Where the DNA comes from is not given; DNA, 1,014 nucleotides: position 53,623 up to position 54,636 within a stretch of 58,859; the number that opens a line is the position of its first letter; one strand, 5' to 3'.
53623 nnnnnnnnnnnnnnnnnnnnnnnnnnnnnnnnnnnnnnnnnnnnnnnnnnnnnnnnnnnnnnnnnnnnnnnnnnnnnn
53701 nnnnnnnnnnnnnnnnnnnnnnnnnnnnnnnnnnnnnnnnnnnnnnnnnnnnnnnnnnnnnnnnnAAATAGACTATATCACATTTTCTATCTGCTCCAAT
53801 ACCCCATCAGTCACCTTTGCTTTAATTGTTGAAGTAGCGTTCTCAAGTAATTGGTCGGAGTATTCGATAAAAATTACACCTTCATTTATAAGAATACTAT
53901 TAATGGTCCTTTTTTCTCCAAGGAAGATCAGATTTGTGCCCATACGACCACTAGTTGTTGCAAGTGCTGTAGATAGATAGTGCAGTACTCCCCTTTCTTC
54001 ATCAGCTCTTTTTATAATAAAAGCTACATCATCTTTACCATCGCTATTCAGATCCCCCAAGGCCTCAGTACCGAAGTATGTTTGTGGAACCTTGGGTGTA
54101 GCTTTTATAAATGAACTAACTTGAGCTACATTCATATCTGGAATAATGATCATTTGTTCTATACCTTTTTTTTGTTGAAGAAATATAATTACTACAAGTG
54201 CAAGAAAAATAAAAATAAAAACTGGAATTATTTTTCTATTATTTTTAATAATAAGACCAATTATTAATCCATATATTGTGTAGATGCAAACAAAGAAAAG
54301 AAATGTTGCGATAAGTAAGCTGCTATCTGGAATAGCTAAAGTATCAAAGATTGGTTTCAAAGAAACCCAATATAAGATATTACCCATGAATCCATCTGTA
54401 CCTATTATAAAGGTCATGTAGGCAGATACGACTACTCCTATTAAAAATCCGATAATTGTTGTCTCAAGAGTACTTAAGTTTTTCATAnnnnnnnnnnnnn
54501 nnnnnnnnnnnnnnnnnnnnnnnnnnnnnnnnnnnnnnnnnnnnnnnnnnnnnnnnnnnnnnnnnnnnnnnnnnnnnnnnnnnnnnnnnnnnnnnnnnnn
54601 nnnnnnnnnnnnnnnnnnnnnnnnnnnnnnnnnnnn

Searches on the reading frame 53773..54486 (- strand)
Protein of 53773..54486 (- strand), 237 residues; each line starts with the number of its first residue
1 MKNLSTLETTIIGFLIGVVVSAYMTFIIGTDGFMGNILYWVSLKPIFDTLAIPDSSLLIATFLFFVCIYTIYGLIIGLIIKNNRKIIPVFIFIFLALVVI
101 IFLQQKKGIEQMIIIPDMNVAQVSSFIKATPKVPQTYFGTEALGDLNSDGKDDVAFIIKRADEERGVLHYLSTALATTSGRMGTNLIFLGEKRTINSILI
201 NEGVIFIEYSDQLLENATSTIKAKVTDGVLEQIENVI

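Call 4: search_protein_families(library=pfam, proteins=[window:53773-54486:-], max_evalue=1)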
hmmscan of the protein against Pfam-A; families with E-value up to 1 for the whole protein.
window:53773-54486:- (237 aa): 1 family
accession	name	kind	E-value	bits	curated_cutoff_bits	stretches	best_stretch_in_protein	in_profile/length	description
PF01839.29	FG-GAP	-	0.0069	16.7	22.1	1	142-155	6-19/37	FG-GAP repeat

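Call 58: search_protein_families(library=phrogs, proteins=[window:53773-54486:-], max_evalue=0.01)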
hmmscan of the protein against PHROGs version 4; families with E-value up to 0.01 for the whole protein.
window:53773-54486:- (237 aa): 0 families

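Call 59: search_protein_families(library=ncbifam, proteins=[window:53773-54486:-], max_evalue=0.01)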
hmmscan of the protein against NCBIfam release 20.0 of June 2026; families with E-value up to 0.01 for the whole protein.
window:53773-54486:- (237 aa): 0 families
